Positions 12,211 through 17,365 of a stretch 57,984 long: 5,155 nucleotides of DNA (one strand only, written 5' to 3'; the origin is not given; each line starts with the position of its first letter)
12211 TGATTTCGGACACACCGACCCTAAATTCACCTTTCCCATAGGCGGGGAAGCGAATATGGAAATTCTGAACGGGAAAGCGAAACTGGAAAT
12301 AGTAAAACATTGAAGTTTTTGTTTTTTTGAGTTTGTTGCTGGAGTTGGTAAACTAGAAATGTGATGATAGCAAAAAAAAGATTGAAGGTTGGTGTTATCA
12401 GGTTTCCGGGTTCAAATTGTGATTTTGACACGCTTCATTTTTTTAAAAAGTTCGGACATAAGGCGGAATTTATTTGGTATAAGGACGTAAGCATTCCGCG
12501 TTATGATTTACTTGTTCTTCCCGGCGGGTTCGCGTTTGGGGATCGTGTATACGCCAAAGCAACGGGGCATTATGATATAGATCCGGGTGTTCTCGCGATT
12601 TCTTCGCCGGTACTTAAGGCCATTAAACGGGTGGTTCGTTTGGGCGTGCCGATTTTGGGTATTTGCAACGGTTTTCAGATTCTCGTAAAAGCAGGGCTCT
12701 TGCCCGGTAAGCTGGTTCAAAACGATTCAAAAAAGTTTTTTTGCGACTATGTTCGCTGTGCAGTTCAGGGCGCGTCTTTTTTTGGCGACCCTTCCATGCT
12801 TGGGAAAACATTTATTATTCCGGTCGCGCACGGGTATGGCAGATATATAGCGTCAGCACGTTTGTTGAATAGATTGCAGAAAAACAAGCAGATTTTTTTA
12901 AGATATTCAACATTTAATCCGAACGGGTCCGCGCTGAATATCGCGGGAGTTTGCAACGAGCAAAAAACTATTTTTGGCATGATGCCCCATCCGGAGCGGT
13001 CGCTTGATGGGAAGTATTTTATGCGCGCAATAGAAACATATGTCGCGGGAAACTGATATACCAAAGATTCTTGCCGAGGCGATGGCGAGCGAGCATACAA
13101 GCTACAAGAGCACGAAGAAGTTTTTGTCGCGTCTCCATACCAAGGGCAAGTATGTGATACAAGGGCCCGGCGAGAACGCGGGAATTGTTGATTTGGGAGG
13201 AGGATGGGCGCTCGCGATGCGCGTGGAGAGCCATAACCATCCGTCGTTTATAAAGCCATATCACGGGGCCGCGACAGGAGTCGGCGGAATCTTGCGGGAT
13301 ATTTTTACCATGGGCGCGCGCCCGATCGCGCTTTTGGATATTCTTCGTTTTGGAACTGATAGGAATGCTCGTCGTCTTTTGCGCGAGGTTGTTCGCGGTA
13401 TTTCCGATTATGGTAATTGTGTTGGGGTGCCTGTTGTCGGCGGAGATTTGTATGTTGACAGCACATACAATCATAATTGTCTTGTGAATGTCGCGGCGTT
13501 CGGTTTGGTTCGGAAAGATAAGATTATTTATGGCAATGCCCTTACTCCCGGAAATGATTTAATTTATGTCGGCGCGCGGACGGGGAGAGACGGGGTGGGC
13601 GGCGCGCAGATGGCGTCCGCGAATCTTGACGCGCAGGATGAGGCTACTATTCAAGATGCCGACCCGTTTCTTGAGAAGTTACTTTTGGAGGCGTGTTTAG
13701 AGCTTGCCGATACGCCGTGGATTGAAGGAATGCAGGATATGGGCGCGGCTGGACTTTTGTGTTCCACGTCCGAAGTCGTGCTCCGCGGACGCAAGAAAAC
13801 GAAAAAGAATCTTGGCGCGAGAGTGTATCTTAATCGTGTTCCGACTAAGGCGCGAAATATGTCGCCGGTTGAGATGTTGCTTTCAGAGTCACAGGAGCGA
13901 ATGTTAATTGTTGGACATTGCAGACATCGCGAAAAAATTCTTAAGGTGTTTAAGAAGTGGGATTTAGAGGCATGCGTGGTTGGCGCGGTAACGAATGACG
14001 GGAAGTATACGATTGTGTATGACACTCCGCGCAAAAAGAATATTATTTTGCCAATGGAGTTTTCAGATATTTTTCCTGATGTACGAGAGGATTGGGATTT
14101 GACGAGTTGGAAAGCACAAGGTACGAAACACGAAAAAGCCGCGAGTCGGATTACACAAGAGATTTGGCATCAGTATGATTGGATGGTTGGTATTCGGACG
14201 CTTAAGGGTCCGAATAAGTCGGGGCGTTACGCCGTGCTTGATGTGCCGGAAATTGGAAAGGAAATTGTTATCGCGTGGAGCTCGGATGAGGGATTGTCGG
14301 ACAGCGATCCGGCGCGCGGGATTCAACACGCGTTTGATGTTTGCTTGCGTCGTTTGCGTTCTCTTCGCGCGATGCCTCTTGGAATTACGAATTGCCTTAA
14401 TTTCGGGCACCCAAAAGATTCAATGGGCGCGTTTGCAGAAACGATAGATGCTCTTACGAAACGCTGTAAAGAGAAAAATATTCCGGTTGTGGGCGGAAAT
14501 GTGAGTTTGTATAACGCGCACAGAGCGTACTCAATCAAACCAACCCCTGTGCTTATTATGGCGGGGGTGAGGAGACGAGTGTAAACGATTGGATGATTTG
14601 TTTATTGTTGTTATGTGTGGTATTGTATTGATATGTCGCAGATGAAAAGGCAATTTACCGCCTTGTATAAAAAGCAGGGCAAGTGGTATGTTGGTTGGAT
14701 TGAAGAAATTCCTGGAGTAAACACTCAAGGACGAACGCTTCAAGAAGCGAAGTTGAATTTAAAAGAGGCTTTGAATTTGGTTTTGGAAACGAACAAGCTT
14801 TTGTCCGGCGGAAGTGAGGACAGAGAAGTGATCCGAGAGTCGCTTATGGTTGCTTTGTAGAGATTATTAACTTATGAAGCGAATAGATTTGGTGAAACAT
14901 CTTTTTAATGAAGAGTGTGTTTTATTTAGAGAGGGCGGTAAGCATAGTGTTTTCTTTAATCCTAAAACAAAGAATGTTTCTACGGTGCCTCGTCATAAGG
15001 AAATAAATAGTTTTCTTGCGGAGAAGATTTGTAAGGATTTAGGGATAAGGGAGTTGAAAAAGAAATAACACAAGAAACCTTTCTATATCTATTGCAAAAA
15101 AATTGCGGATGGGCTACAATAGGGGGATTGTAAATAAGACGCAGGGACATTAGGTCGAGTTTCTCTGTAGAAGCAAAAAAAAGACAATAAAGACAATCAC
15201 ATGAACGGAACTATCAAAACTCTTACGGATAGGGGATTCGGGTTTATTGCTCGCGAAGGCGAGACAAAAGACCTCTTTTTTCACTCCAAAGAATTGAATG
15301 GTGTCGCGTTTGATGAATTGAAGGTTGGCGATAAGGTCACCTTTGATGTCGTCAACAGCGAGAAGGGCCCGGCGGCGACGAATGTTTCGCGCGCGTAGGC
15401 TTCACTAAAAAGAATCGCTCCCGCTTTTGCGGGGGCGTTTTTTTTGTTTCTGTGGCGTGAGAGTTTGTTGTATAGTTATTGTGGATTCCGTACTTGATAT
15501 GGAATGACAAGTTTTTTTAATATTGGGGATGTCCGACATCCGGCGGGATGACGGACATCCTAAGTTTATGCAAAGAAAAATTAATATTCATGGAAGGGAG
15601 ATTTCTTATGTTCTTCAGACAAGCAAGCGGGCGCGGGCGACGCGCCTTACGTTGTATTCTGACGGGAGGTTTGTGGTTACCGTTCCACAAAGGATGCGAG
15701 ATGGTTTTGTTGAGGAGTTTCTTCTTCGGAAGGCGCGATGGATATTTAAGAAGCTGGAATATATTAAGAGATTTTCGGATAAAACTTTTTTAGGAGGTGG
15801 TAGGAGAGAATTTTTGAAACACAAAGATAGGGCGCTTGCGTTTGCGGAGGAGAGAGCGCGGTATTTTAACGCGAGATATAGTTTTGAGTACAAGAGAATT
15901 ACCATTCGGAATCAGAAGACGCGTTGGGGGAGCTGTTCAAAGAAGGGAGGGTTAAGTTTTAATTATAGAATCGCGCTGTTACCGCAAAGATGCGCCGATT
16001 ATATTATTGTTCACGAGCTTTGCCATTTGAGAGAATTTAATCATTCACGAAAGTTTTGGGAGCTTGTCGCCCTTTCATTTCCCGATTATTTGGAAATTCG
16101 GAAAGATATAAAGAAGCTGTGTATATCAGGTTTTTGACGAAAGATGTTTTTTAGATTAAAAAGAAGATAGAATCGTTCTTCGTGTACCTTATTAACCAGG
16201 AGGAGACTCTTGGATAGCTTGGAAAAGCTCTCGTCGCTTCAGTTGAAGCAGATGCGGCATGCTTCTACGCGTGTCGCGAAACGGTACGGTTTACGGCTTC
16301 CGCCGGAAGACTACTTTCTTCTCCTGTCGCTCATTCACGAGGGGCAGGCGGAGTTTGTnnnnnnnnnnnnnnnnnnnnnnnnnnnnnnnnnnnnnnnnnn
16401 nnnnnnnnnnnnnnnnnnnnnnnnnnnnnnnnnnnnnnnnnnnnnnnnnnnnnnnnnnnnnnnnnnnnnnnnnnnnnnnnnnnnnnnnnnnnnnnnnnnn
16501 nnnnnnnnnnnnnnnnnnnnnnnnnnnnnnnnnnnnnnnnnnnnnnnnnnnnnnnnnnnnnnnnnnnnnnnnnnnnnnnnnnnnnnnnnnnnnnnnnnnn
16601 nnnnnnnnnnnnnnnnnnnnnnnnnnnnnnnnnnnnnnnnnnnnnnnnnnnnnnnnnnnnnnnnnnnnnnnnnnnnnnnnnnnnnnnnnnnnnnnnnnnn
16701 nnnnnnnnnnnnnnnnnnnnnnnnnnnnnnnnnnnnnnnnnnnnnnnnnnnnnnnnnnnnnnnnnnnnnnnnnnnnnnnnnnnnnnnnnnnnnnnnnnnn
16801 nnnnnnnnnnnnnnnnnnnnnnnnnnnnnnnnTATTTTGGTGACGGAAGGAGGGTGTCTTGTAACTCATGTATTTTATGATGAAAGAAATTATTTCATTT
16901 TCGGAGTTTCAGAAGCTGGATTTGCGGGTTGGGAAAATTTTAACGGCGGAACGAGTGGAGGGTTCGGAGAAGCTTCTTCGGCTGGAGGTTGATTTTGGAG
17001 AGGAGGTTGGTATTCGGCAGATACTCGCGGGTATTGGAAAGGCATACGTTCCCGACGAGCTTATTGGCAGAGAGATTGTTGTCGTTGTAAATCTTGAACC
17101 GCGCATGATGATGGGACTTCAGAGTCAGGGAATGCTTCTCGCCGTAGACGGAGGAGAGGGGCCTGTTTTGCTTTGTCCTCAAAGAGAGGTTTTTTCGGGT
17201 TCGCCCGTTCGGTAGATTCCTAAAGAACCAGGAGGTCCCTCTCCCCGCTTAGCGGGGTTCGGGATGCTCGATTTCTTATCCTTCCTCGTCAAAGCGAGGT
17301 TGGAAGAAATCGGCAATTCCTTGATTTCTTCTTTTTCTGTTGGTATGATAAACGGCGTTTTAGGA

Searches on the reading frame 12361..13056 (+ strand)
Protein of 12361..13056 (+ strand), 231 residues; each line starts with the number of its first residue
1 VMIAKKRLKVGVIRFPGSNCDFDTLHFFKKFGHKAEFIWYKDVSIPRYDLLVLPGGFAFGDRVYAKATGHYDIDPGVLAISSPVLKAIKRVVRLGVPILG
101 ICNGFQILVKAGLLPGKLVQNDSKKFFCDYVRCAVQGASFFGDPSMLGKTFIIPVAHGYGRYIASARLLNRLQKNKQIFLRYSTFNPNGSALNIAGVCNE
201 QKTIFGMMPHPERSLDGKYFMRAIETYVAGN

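Call 87: search_protein_families(library=pfam, max_evalue=0.00001, proteins=[window:12361-13056:+])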
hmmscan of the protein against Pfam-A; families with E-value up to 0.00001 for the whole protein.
window:12361-13056:+ (231 aa): 4 families
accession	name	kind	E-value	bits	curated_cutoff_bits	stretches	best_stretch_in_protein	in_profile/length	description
PF13507.12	GATase_5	-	3.8e-36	124.9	27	1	8-217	2-232/260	CobB/CobQ-like glutamine amidotransferase domain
PF01965.30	DJ-1_PfpI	-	1.1e-07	32.2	26.6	0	78-118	77-117/165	DJ-1/PfpI family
PF00117.34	GATase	-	4.8e-07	30.1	22.8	1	27-214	16-174/190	Glutamine amidotransferase class-I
PF07685.20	GATase_3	-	9.4e-06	25.8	27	0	34-110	26-90/196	CobB/CobQ-like glutamine amidotransferase domain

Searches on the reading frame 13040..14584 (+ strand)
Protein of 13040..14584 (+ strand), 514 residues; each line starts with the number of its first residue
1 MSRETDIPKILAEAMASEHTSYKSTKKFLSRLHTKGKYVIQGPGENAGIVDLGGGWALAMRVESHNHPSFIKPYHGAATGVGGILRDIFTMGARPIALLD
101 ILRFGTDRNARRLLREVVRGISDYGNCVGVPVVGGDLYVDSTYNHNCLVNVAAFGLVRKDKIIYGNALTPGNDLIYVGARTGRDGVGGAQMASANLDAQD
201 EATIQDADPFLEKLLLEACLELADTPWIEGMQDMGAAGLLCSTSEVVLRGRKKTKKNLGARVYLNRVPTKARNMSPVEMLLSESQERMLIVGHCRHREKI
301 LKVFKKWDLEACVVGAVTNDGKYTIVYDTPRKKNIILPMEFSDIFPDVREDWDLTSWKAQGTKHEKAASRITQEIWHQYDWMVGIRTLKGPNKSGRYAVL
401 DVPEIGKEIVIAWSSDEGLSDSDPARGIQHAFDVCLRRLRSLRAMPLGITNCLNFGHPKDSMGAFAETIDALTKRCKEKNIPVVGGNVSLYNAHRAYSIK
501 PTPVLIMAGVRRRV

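Call 88: search_protein_families(library=pfam, max_evalue=0.00001, proteins=[window:13040-14584:+])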
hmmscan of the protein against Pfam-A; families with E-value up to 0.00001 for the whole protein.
window:13040-14584:+ (514 aa): 2 families
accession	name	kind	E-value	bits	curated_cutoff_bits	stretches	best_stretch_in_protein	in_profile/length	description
PF00586.29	AIRS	-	3.5e-40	137.3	24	2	44-157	1-112/112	AIR synthase related protein, N-terminal domain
PF02769.27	AIRS_C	-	6.2e-27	95.1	23.1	1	170-327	2-155/156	AIR synthase related protein, C-terminal domain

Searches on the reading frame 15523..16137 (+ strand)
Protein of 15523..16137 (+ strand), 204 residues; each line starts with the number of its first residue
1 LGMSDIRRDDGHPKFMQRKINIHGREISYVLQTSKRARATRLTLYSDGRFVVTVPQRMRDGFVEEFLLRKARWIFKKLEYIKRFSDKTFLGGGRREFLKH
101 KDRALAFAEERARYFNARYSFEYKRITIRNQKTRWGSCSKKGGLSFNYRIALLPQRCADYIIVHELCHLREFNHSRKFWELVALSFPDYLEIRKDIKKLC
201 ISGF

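Call 88: search_protein_families(library=pfam, max_evalue=0.00001, proteins=[window:15523-16137:+])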
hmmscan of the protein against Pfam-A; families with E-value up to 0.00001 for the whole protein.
window:15523-16137:+ (204 aa): 1 family
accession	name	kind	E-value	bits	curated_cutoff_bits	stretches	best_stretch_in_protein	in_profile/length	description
PF01863.23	YgjP-like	-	4.7e-42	144.8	26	1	101-198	109-206/207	YgjP-like, metallopeptidase domain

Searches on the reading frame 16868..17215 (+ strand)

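Call 6: search_protein_families(library=pfam, proteins=[window:16868-17215:+])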
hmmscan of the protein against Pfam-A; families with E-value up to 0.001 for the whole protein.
window:16868-17215:+ (115 aa): 1 family
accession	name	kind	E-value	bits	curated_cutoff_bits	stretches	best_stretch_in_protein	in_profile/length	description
PF01588.26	tRNA_bind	-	2.9e-25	88.6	27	1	19-112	1-95/96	Putative tRNA binding domain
